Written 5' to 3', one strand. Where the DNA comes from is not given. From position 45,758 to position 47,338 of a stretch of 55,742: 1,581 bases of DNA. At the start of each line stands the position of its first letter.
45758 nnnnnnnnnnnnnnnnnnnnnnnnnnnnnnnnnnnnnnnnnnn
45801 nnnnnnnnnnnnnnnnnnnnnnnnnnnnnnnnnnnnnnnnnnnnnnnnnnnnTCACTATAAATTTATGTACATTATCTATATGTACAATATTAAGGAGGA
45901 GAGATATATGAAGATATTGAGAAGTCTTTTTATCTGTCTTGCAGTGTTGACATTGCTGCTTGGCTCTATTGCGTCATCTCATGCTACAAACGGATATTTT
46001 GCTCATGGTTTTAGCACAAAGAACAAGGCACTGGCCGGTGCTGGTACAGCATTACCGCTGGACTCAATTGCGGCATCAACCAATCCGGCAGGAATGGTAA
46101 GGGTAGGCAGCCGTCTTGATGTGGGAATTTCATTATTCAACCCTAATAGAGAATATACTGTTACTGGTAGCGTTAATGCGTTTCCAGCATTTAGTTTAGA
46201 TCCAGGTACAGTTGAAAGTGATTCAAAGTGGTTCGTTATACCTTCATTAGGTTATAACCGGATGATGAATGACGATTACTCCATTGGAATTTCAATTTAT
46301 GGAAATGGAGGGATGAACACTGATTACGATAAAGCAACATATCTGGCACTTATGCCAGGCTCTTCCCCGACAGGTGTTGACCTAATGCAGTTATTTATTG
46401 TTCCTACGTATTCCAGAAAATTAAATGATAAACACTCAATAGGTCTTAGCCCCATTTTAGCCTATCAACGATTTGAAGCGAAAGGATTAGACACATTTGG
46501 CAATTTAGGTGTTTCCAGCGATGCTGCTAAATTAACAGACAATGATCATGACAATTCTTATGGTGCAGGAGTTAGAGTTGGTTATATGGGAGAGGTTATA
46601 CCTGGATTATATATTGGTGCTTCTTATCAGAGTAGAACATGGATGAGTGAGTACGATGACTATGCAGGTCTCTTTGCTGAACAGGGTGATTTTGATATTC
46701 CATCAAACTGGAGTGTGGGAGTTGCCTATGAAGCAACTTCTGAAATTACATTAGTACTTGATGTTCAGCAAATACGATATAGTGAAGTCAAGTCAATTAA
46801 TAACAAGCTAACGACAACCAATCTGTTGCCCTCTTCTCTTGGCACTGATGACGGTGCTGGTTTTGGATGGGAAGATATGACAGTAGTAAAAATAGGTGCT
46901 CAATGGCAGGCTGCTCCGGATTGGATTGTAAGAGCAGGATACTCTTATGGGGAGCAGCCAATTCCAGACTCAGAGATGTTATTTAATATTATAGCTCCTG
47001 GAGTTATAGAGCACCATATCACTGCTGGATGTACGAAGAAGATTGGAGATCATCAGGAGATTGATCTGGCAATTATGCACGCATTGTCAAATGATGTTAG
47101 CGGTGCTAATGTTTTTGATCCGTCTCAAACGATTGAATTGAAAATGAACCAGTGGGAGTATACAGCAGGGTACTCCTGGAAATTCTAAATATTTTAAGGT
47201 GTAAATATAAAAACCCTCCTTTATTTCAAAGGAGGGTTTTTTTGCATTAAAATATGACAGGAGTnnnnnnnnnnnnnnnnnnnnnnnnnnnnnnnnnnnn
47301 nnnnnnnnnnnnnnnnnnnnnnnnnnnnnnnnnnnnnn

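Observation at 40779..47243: Sigma-54-driven YedE / DsrE / TusA sulfur-relay island extended by a secreted double-DUF302 protein and a FadL-type outer-membrane channel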

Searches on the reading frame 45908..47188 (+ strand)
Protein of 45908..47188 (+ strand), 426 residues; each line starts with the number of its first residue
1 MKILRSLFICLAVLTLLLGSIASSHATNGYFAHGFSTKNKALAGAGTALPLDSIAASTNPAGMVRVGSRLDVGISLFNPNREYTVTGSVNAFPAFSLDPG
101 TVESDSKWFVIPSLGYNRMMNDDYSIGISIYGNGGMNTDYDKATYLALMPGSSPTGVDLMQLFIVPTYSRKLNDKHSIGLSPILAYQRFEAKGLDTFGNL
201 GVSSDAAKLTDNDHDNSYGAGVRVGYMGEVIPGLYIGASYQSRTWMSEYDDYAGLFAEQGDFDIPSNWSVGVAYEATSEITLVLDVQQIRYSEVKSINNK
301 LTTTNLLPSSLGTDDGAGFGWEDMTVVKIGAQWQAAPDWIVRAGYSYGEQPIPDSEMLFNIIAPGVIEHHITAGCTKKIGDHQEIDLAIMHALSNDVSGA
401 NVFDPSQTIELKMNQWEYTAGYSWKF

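Call 3: search_protein_families(library=pfam, proteins=[window:45908-47188:+], max_evalue=0.01)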
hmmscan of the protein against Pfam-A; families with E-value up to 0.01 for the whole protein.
window:45908-47188:+ (426 aa): 2 families
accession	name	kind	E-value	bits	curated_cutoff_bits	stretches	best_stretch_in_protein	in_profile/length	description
PF03349.22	Toluene_X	-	6.5e-31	107.7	29.7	1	21-401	4-391/421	Outer membrane protein transport protein (OMPP1/FadL/TodX)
PF00593.30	TonB_dep_Rec_b-barrel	-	0.0002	21.8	27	1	137-359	83-251/436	TonB dependent receptor-like, beta-barrel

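Call 4: search_protein_families(library=ncbifam, proteins=[window:45908-47188:+], max_evalue=0.01)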
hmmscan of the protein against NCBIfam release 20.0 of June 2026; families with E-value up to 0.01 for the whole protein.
window:45908-47188:+ (426 aa): 4 families
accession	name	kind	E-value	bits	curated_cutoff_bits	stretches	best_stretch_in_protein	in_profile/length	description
NF007988.0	PRK10716.1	equivalog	1.7e-09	36.8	585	1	14-201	12-188/435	long-chain fatty acid transporter FadL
NF033709.1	PorV_fam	subfamily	2.9e-07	30.4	90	1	163-350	111-281/326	PorV/PorQ family protein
NF050080.1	pilus_FilD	exception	0.00052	18.4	970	0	267-402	369-510/549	putative pilus system OmpP1/FadL family transporter FilD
NF053685.1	BamG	equivalog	0.00076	18.7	250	0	257-305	246-294/397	BamG family beta-barrel-assembly machinery protein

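Call 49: find_homologous_proteins(query=window:45908-47188:+, max_evalue=1e-20)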
Query window:45908-47188:+ (426 aa): 7933 proteins with E <= 1e-20 among 8000 candidates; the best 120 are listed.
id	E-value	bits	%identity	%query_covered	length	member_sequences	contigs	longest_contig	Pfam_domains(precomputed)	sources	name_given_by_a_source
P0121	2.9e-287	970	100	100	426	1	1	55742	PF03349.23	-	-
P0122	3.6e-210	716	73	100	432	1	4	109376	PF03349.23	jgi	jgi:long-chain fatty acid transport protein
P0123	1.2e-201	688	70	100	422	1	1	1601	PF03349.23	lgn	-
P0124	9.4e-199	679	70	100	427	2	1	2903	PF03349.23,PF00593.31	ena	-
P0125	5.9e-198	676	69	100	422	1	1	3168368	PF03349.23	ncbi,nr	ncbi:MAG: outer membrane protein transport protein [Nitrospiraceae bacterium]|nr:MAG: outer membrane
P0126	2.2e-192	658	68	100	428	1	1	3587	PF03349.23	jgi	jgi:long-chain fatty acid transport protein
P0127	1.1e-189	649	66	99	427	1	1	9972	PF03349.23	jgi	jgi:long-chain fatty acid transport protein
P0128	2.2e-189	648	66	100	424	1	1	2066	PF03349.23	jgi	-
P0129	4.5e-189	647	69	97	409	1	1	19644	PF03349.23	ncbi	-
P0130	3.9e-186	637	65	99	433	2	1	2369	PF03349.23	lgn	-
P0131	4.6e-185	634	65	100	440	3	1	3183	PF03349.23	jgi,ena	-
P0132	1.6e-184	632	65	99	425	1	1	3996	PF03349.23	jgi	jgi:long-chain fatty acid transport protein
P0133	2.3e-184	631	65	99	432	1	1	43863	PF03349.23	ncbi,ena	-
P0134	3.1e-183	627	65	99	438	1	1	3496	PF03349.23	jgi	jgi:long-chain fatty acid transport protein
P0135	1.4e-182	625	64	99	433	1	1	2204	PF03349.23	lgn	-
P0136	1.4e-182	625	64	100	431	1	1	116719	PF03349.23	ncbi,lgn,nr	ncbi:MAG: outer membrane protein transport protein [Nitrospirae bacterium]|nr:outer membrane protein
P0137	2.0e-181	622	62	100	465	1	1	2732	PF03349.23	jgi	jgi:long-chain fatty acid transport protein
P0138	6.3e-181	620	65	99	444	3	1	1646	PF03349.23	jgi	jgi:long-chain fatty acid transport protein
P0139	6.7e-181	620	65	100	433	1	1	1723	PF03349.23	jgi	-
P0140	8.7e-181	619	64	99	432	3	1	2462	PF03349.23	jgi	-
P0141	5.0e-180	617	64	98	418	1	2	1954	PF03349.23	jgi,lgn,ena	-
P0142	5.1e-180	617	65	99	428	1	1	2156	PF03349.23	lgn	-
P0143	9.6e-180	616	64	99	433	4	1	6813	PF03349.23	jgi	-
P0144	1.9e-179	615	65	96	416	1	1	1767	PF03349.23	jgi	jgi:long-chain fatty acid transport protein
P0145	2.5e-179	615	64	98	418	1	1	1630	PF03349.23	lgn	-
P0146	4.4e-179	614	61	100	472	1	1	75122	PF03349.23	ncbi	-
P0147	1.0e-178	613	64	99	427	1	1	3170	PF03349.23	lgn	-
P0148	4.3e-178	611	64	99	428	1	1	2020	PF03349.23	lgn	-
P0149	6.8e-178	610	64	96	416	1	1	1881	PF03349.23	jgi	jgi:long-chain fatty acid transport protein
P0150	6.9e-178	610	63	99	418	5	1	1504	PF03349.23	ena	-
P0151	2.3e-177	608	64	100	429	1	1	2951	PF03349.23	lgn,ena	-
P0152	2.5e-177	608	63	100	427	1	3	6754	PF03349.23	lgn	-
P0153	4.5e-177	607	63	99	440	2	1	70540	PF03349.23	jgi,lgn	jgi:long-chain fatty acid transport protein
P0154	1.1e-176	606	64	98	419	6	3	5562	PF03349.23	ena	-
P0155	1.2e-176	606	64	94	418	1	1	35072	PF03349.23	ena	-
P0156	3.0e-176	604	65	94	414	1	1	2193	PF03349.23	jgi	jgi:long-chain fatty acid transport protein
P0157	4.5e-176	604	64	99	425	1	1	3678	PF03349.23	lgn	-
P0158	5.6e-176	604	63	100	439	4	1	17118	PF03349.23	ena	-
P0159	1.0e-175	603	64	94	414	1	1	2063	PF03349.23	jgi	jgi:long-chain fatty acid transport protein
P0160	1.2e-175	602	64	98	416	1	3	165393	PF03349.23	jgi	jgi:long-chain fatty acid transport protein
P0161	1.3e-175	602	62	100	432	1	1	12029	PF03349.23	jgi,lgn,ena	-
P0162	1.3e-175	602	61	99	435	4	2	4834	PF03349.23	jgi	-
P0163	4.6e-175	601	61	99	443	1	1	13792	PF03349.23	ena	-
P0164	5.5e-174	597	64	94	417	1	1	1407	PF03349.23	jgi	jgi:long-chain fatty acid transport protein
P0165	7.4e-174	597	61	99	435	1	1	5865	PF03349.23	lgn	-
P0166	1.1e-173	596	63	98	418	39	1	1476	PF03349.23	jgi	-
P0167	1.8e-173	595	63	95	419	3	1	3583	PF03349.23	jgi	jgi:long-chain fatty acid transport protein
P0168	1.8e-173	595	63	99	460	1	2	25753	PF03349.23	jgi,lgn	-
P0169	2.2e-173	595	62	100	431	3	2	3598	PF03349.23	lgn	-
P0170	2.2e-173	595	62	95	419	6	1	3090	PF03349.23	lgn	-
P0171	2.7e-173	595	62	99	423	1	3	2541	PF03349.23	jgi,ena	-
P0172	9.6e-173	593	61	100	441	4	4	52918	PF03349.23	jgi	jgi:long-chain fatty acid transport protein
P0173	1.1e-172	593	60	100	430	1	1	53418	PF03349.23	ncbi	-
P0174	1.2e-172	593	60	99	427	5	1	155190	PF03349.23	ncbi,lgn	-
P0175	4.7e-172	591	62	99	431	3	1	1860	PF03349.23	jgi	-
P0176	4.7e-172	591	60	99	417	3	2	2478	PF03349.23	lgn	-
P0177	5.3e-172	590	62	100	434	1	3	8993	PF03349.23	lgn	-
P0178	6.4e-172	590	61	100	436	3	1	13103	PF03349.23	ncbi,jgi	-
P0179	9.4e-172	590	64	94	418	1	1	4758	PF03349.23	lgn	-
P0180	1.2e-171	589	61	100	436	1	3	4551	PF03349.23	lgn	-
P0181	1.2e-171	589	60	100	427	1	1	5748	PF03349.23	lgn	-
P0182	2.5e-171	588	61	99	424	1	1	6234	PF03349.23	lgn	-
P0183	2.9e-171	588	63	94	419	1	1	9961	PF03349.23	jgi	jgi:long-chain fatty acid transport protein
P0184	4.1e-171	588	61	100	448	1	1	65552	PF03349.23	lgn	-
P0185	6.5e-171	587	61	99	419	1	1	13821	PF03349.23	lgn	-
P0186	8.0e-171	587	60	99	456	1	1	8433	PF03349.23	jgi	jgi:long-chain fatty acid transport protein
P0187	9.0e-170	583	61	99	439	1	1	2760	PF03349.23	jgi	-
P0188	1.6e-169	582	60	99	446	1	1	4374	PF03349.23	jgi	jgi:long-chain fatty acid transport protein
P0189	2.4e-169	582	63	98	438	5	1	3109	PF03349.23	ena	-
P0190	3.0e-169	581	63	99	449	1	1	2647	PF03349.23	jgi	jgi:long-chain fatty acid transport protein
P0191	3.9e-169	581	59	99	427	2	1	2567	PF03349.23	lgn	-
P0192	5.8e-169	580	62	99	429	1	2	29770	PF03349.23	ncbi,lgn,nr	ncbi:MAG: outer membrane protein transport protein [Nitrospirae bacterium]|nr:outer membrane protein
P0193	7.3e-169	580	60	99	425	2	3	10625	PF03349.23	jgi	-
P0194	1.0e-168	580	60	99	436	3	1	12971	PF03349.23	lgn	-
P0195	1.3e-168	579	63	94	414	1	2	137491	PF03349.23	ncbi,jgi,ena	-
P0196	1.4e-168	579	61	99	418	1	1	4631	PF03349.23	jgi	jgi:long-chain fatty acid transport protein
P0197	1.6e-168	579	60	99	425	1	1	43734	PF03349.23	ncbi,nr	ncbi:MAG: outer membrane protein transport protein [Nitrospirae bacterium]|nr:outer membrane protein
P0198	2.7e-168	578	61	100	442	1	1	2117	PF03349.23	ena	-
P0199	3.3e-168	578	63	98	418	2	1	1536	PF03349.23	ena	-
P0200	6.1e-168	577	61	99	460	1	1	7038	PF03349.23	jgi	jgi:long-chain fatty acid transport protein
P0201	1.2e-167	576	60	99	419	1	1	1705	PF03349.23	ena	-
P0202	1.7e-167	576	60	99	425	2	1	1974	PF03349.23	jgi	jgi:long-chain fatty acid transport protein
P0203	2.9e-167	575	59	99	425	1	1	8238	PF03349.23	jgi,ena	-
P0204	5.5e-167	574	60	100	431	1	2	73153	PF03349.23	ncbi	-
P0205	1.4e-166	573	59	99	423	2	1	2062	PF03349.23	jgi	jgi:long-chain fatty acid transport protein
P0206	1.4e-166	573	60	99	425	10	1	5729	PF03349.23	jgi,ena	-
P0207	2.4e-166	572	60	99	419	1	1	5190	PF03349.23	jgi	jgi:long-chain fatty acid transport protein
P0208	4.0e-166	571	59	99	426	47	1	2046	PF03349.23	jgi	-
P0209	4.3e-166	571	58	100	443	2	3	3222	PF03349.23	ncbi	-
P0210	6.8e-166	570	61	99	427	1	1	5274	PF03349.23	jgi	jgi:long-chain fatty acid transport protein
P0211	1.1e-165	570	61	99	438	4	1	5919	PF03349.23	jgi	-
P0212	1.8e-165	569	59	99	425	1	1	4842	PF03349.23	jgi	-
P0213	2.2e-165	569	60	99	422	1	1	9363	PF03349.23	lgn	-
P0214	2.4e-165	569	58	100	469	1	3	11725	PF03349.23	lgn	-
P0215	3.1e-165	568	60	99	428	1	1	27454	PF03349.23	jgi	-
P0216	3.8e-165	568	59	99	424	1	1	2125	PF03349.23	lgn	-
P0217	3.8e-165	568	60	99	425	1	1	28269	PF03349.23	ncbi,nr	ncbi:MAG: outer membrane protein transport protein [Nitrospirota bacterium]|nr:outer membrane protei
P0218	6.9e-165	567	61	96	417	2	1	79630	PF03349.23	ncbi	-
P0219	7.5e-165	567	59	99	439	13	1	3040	PF03349.23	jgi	-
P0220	1.5e-164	566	58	99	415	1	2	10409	PF03349.23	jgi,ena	-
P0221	1.6e-164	566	61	96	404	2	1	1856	PF03349.23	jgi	jgi:long-chain fatty acid transport protein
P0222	1.9e-164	566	60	99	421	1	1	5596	PF03349.23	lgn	-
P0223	2.1e-164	565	59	100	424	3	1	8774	PF03349.23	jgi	jgi:long-chain fatty acid transport protein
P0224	2.7e-164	565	59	99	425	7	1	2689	PF03349.23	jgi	jgi:long-chain fatty acid transport protein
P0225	7.8e-164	564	58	99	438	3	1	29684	PF03349.23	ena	-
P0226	8.2e-164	563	61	97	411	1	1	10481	PF03349.23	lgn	-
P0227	8.9e-164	563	60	99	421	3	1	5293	PF03349.23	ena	-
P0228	1.1e-163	563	58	99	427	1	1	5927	PF03349.23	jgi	-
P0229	1.7e-163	562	60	99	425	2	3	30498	PF03349.23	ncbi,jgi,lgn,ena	-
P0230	2.0e-163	562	59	98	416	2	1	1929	PF03349.23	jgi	jgi:long-chain fatty acid transport protein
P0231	2.0e-163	562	60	99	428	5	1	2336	PF03349.23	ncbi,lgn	-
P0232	2.8e-163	562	59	99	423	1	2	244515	PF03349.23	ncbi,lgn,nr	ncbi:MAG: outer membrane protein transport protein [Nitrospirae bacterium]|nr:outer membrane protein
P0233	3.0e-163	562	59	99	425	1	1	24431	PF03349.23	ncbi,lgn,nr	ncbi:MAG: hypothetical protein IEMM0007_0785 [bacterium]|nr:MAG: hypothetical protein IEMM0007_0785 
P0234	3.4e-163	561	59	99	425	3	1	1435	PF03349.23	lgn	-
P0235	6.2e-163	561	58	100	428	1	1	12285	PF03349.23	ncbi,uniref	ncbi:putative facilitator of salicylate uptake [hydrothermal vent metagenome]|uniref:Putative facili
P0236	6.4e-163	561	59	100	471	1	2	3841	PF03349.23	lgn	-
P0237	9.3e-163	560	58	99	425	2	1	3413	PF03349.23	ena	-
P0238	1.1e-162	560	59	98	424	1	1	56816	PF03349.23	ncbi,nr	ncbi:MAG: outer membrane protein transport protein [Thermodesulfovibrionales bacterium]|nr:outer mem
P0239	1.3e-162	560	58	99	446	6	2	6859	PF03349.23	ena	-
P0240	1.4e-162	559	58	100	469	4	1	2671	PF03349.23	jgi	jgi:long-chain fatty acid transport protein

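Call 50: find_encoding_contigs(protein=P0136, flank=6000, max_places=1)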
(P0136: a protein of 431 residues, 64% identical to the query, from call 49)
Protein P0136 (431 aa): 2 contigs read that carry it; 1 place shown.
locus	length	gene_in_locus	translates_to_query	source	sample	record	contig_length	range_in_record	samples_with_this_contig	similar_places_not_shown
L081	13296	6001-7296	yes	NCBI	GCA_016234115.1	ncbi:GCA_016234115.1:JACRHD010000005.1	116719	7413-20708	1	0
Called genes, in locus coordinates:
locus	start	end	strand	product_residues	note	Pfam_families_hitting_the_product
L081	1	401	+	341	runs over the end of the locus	PF04613:LpxD, PF25084:LbH_EIF2B (faint), PF00132:Hexapep, PF25087:GMPPB_C (faint), PF00132:Hexapep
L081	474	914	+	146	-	PF22817:ApeP-like, PF07977:FabA, PF22818:ApeI-like, PF03061:4HBT (weak)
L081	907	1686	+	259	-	PF25084:LbH_EIF2B (faint), PF25087:GMPPB_C (weak), PF00132:Hexapep, PF13720:Acetyltransf_11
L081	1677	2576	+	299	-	PF17930:LpxI_N, PF06230:LpxI_C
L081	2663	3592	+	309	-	PF01408:GFO_IDH_MocA, PF22725:GFO_IDH_MocA_C3, PF02894:GFO_IDH_MocA_C (weak)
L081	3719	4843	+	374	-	PF00155:Aminotran_1_2, PF01041:DegT_DnrJ_EryC1, PF01053:Cys_Met_Meta_PP (weak), PF01212:Beta_elim_lyase (weak), PF00266:Aminotran_5 (faint)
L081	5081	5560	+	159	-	PF13686:DrsE_2, PF02635:DsrE (weak)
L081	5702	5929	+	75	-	PF01206:TusA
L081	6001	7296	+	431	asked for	PF03349:Toluene_X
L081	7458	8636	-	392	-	PF13677:MotB_plug, PF00691:OmpA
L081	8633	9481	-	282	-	PF20560:MotA_N, PF01618:MotA_ExbB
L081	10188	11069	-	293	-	PF13186:SPASM (weak)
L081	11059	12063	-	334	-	PF04055:Radical_SAM, PF13186:SPASM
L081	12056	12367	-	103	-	PF05402:PqqD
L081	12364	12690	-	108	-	PF01050:MannoseP_isomer (weak), PF02311:AraC_binding (weak), PF07883:Cupin_2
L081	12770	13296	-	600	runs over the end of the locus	PF03773:ArsP_1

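Call 51: find_encoding_contigs(protein=P0160, flank=6000, max_places=1)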
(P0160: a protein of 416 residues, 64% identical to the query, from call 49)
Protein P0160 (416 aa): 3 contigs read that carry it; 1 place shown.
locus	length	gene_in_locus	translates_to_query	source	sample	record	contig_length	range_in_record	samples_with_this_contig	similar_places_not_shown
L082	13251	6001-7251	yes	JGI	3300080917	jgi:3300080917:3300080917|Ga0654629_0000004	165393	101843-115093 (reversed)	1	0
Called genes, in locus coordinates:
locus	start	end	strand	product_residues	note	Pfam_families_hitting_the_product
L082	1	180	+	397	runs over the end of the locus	PF05977:MFS_3, PF07690:MFS_1, PF12832:MFS_1_like, PF00083:Sugar_tr (weak), PF07690:MFS_1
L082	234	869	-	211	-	-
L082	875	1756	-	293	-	PF01634:HisG, PF08029:HisG_C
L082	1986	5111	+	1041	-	PF17757:UvrB_inter, PF02559:CarD_TRCF_RID, PF00270:DEAD, PF04851:ResIII, PF00271:Helicase_C, PF03461:TRCF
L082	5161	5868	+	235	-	PF13414:TPR_11 (weak), PF14559:TPR_19 (weak), PF13431:TPR_17 (weak), PF13424:TPR_12, PF13432:TPR_16, PF00515:TPR_1, PF13424:TPR_12, PF13432:TPR_16, +11 more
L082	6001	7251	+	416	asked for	PF03349:Toluene_X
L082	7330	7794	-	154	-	PF13686:DrsE_2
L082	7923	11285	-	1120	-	PF01433:Peptidase_M1, PF04389:Peptidase_M28, PF01546:Peptidase_M20 (weak), PF00595:PDZ (weak), PF13180:PDZ_2, PF17820:PDZ_6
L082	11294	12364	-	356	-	PF07676:PD40 (weak), PF26549:Tricorn_N, PF07676:PD40, PF26549:Tricorn_N (weak), PF07676:PD40 (weak), PF26549:Tricorn_N, PF26550:Tricorn_2nd, PF07676:PD40, +1 more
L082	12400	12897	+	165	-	PF02464:CinA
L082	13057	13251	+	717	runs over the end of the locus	PF22745:Nlig-Ia, PF01653:DNA_ligase_aden, PF03120:OB_DNA_ligase, PF03119:DNA_ligase_ZBD, PF12826:HHH_2, PF00533:BRCT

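Call 52: find_encoding_contigs(protein=P0195, flank=6000, max_places=1)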
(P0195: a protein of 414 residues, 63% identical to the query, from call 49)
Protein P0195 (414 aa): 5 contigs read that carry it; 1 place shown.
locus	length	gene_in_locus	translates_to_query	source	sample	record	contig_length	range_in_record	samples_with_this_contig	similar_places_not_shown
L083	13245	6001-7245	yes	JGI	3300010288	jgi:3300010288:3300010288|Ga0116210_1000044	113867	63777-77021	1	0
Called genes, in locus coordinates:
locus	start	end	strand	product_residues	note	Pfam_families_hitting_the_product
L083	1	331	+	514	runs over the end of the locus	PF12801:Fer4_5, PF13484:Fer4_16 (faint), PF25160:LdpA_Fe-S-bd (faint), PF12801:Fer4_5 (weak), PF13183:Fer4_8 (faint), PF12838:Fer4_7 (weak), PF00037:Fer4 (weak), PF12837:Fer4_6 (weak), +4 more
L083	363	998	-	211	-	-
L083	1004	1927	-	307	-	PF01634:HisG, PF08029:HisG_C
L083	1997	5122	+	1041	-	PF17757:UvrB_inter, PF02559:CarD_TRCF_RID, PF00270:DEAD, PF04851:ResIII, PF00271:Helicase_C, PF03461:TRCF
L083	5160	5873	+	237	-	PF13424:TPR_12, PF14559:TPR_19 (weak), PF12895:ANAPC3 (weak), PF21033:RMD1-3 (weak), PF00515:TPR_1, PF13424:TPR_12, PF13432:TPR_16, PF13432:TPR_16, +17 more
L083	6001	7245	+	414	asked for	PF03349:Toluene_X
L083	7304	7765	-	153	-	PF02635:DsrE (weak), PF13686:DrsE_2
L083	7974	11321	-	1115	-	PF01433:Peptidase_M1, PF04389:Peptidase_M28, PF01546:Peptidase_M20 (weak), PF00595:PDZ, PF13180:PDZ_2, PF17820:PDZ_6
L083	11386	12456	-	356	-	PF26549:Tricorn_N (weak), PF07676:PD40 (weak), PF14583:Pectate_lyase22 (faint), PF26549:Tricorn_N, PF07676:PD40 (weak), PF26549:Tricorn_N, PF26550:Tricorn_2nd (weak), PF07676:PD40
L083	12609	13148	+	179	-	PF02464:CinA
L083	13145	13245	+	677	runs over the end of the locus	PF22745:Nlig-Ia, PF01653:DNA_ligase_aden, PF14520:HHH_5 (faint), PF03120:OB_DNA_ligase, PF03119:DNA_ligase_ZBD, PF12826:HHH_2, PF00533:BRCT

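Call 53: find_encoding_contigs(protein=P0232, flank=6000, max_places=1)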
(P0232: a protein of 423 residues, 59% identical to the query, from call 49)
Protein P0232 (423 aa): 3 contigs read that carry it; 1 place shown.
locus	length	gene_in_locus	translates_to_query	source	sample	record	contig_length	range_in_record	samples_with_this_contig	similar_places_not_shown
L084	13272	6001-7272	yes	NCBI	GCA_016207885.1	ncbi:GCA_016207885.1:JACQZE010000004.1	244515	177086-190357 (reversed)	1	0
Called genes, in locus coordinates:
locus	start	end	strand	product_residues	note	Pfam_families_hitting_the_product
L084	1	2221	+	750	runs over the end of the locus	PF01751:Toprim, PF01131:Topoisom_bac, PF01396:Zn_ribbon_Top1, PF13408:Zn_ribbon_recom (faint), PF01396:Zn_ribbon_Top1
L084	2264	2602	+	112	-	PF22600:MTPAP-like_central (weak), PF01909:NTP_transf_2, PF18765:Polbeta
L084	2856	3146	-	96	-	PF05016:ParE_toxin (weak)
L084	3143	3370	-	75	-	PF09720:Unstab_antitox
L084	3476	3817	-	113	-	PF02452:PemK_toxin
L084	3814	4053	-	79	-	-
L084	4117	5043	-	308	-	PF01479:S4, PF00849:PseudoU_synth_2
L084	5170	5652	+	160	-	PF13686:DrsE_2, PF02635:DsrE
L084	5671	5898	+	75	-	PF01206:TusA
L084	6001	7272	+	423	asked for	PF03349:Toluene_X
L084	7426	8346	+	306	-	PF00581:Rhodanese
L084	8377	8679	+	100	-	PF02635:DsrE (faint)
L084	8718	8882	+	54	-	-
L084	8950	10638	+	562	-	PF13231:PMT_2, PF02366:PMT (weak)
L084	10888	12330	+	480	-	PF04143:Sulf_transp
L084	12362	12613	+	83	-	PF01206:TusA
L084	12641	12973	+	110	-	-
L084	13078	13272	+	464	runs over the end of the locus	PF00890:FAD_binding_2 (weak), PF01266:DAO (weak), PF07992:Pyr_redox_2 (faint), PF12831:FAD_oxidored (weak), PF01593:Amino_oxidase, PF13450:NAD_binding_8, PF03275:GLF (faint)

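Call 59: find_related_loci(query=A3, collection=metagenome_contigs, flank=6000)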
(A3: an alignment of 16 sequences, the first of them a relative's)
Query A3 (426 aa) in metagenome_contigs; peptide patterns used: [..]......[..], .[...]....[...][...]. (x = any residue, [..] = any of these).
600 stretches matched a pattern (row limit reached: there are more); 580 encode a relative of the query (tblastn E <= 1e-3); the best 80 are kept; 80 distinct loci.
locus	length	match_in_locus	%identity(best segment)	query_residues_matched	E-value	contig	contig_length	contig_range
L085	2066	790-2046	66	1-426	0e+0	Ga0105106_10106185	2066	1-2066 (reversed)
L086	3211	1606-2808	63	20-426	0e+0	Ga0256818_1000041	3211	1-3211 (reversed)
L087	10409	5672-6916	58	4-426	2e-170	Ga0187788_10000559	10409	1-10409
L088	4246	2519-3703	60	26-426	5e-174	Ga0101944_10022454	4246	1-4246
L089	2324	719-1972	57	7-426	1e-180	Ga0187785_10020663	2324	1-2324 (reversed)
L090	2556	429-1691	59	1-426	4e-179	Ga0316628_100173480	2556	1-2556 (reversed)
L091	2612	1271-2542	57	3-426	5e-173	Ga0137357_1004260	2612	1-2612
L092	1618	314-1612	57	1-426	1e-171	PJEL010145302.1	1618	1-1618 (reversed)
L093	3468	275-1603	54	2-426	5e-164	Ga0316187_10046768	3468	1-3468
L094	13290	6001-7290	56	2-426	4e-156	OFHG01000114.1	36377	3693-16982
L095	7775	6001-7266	54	4-426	8e-154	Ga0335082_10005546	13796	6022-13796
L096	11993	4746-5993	54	8-426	3e-150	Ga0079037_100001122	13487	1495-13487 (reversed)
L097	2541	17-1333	53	12-426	2e-159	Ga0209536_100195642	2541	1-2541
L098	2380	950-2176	56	8-426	8e-160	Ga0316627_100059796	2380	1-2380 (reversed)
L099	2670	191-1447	54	4-426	2e-158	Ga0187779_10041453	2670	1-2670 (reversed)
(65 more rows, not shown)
